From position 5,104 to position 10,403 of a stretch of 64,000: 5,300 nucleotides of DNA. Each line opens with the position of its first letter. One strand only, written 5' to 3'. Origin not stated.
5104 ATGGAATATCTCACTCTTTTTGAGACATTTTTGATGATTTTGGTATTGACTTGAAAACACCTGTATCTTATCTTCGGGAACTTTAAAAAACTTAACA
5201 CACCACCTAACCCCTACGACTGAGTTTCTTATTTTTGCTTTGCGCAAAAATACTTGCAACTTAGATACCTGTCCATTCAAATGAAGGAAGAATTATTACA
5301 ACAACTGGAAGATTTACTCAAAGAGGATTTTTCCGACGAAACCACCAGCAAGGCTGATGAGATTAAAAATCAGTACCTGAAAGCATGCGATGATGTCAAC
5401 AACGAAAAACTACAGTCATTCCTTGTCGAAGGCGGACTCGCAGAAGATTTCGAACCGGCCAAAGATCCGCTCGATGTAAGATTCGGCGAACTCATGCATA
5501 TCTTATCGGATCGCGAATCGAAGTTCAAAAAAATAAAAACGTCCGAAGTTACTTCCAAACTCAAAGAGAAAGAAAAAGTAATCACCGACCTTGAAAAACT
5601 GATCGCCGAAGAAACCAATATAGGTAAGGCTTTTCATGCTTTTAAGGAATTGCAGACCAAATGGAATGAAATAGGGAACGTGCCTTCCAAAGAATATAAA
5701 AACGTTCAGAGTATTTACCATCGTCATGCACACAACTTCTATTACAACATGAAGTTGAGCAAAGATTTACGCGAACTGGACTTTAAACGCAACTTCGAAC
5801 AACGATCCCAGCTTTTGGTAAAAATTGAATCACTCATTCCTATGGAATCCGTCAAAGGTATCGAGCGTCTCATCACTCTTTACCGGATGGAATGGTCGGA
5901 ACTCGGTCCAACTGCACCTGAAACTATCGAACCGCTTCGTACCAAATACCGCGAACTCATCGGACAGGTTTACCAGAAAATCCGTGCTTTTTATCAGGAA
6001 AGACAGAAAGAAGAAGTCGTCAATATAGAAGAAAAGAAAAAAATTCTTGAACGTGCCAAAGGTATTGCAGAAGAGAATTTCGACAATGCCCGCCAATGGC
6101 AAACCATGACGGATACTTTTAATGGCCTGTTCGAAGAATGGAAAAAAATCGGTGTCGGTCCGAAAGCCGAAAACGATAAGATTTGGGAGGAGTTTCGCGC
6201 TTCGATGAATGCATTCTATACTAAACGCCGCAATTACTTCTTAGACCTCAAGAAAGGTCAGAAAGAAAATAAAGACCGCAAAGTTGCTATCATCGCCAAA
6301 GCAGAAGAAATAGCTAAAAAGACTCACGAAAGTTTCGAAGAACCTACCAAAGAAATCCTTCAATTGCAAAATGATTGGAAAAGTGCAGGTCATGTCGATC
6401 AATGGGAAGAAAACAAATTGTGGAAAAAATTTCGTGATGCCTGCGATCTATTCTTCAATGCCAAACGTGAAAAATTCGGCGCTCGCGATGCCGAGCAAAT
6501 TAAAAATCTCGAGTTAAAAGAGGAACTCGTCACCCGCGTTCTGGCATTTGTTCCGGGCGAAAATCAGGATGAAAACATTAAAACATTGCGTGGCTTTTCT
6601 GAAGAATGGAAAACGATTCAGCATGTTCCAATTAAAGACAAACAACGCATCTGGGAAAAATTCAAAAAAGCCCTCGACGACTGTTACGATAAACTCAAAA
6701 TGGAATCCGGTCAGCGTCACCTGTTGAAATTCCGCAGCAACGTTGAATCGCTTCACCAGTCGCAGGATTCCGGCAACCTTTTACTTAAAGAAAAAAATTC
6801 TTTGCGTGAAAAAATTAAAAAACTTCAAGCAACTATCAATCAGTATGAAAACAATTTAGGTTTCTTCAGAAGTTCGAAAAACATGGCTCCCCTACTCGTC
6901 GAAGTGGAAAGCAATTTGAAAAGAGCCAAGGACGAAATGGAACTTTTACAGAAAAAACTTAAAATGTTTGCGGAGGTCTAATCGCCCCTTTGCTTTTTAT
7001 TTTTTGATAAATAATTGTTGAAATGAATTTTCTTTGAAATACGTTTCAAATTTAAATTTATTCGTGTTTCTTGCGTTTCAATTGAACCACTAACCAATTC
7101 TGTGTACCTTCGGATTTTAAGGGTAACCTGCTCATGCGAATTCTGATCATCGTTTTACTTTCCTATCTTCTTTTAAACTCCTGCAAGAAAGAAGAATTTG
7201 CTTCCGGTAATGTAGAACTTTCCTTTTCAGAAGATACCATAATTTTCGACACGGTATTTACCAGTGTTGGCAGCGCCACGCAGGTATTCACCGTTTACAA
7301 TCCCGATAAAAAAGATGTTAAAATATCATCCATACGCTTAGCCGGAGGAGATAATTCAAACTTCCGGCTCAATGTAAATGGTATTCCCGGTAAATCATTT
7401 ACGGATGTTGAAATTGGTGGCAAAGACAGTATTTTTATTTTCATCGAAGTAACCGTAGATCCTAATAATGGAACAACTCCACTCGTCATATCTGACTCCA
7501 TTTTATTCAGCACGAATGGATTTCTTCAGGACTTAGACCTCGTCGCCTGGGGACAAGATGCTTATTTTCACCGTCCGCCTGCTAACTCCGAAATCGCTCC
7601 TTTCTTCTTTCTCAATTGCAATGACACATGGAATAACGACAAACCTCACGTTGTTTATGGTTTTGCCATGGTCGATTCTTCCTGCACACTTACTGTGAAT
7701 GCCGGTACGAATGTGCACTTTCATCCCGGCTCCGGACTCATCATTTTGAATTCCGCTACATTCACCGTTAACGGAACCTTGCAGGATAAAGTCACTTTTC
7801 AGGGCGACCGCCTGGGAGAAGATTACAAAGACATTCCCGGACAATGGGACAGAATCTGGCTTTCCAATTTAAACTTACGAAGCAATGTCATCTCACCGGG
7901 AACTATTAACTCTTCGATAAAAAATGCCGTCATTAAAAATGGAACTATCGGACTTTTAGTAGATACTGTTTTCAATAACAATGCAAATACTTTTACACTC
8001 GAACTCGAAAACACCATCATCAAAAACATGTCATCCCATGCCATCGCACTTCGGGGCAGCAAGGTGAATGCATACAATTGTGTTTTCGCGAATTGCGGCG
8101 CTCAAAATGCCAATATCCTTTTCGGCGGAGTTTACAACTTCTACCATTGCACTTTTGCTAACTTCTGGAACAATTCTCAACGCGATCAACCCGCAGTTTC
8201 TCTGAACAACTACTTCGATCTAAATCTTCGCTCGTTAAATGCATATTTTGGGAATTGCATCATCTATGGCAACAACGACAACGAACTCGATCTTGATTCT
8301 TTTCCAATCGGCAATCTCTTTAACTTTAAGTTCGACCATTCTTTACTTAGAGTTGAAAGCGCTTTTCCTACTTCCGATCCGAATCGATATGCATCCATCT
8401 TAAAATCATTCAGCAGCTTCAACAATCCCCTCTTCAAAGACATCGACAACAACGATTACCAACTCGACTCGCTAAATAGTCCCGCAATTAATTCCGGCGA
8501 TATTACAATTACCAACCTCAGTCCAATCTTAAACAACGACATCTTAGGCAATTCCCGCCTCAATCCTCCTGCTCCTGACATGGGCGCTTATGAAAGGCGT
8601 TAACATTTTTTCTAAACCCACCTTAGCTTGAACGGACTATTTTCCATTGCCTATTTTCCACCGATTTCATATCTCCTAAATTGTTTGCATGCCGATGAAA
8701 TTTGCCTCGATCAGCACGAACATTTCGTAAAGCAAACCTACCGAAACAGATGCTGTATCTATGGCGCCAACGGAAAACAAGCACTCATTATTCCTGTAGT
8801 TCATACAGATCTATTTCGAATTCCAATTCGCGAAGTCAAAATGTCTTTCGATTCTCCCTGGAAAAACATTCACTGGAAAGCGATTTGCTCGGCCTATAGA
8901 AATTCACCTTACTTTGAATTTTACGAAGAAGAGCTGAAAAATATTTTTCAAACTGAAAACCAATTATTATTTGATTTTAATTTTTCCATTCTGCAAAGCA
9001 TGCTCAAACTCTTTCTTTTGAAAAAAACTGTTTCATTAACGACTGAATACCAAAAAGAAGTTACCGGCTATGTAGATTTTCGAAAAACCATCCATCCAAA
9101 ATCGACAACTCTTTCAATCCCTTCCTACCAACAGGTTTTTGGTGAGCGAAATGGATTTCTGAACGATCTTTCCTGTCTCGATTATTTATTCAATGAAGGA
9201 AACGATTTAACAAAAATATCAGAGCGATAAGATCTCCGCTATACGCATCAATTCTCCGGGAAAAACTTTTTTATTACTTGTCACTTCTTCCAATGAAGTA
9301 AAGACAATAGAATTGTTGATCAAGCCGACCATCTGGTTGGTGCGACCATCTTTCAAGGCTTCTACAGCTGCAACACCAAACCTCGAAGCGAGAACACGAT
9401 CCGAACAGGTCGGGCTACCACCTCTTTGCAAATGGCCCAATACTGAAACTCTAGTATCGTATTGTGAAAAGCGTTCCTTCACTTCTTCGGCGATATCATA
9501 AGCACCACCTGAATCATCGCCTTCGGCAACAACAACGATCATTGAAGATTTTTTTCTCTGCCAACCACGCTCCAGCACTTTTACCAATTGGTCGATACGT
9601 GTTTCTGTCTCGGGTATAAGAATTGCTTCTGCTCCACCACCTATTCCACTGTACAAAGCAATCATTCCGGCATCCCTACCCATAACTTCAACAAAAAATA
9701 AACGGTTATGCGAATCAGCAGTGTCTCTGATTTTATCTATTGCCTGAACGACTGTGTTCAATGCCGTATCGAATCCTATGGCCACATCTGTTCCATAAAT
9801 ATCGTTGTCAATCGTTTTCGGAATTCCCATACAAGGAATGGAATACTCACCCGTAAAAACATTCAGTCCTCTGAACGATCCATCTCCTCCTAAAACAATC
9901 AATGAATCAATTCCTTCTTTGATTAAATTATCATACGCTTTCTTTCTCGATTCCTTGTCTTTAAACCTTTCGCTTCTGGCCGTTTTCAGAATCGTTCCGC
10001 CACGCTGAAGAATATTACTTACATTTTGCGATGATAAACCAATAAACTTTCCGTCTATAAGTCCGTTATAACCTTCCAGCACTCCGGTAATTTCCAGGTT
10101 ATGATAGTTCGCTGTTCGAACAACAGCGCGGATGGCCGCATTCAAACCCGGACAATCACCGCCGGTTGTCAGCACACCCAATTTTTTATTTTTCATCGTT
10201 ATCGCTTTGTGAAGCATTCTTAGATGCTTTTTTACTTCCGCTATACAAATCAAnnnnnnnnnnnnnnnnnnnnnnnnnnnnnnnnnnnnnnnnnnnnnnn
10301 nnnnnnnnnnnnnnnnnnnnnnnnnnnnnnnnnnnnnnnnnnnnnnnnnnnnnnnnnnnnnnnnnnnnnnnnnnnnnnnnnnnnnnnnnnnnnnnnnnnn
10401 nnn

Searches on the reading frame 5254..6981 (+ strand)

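Call 65: search_protein_families(library=pfam, proteins=[window:5254-6981:+], max_evalue=0.00001)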
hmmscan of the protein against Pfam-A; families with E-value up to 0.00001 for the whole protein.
window:5254-6981:+ (575 aa): 1 family
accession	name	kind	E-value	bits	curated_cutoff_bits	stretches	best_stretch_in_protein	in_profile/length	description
PF03993.17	DUF349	-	2.5e-65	217.2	23.9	4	388-460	1-74/75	Domain of Unknown Function (DUF349)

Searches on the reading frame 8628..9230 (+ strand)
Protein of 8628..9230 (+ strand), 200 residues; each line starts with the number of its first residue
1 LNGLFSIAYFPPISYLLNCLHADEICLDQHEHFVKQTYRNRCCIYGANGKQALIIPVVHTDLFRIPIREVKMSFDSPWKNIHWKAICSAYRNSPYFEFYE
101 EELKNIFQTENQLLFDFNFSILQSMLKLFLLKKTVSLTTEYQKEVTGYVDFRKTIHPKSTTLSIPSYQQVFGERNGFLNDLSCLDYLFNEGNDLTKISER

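Call 65: search_protein_families(library=pfam, proteins=[window:8628-9230:+], max_evalue=0.00001)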
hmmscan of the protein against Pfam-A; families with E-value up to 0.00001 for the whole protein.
window:8628-9230:+ (200 aa): 1 family
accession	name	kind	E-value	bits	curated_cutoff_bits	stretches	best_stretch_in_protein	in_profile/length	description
PF08889.16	WbqC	-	2e-30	106.7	21.3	1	9-142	4-137/218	WbqC-like protein family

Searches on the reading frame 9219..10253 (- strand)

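Call 65: search_protein_families(library=pfam, proteins=[window:9219-10253:-], max_evalue=0.00001)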
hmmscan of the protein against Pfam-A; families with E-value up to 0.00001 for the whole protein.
window:9219-10253:- (344 aa): 2 families
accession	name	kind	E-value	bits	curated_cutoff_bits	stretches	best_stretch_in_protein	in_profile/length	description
PF00365.25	PFK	-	2.7e-110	368.6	30.9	1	24-300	1-277/277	Phosphofructokinase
PF01513.26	NAD_kinase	-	3e-06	28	25.5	1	98-145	56-103/130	ATP-NAD kinase N-terminal domain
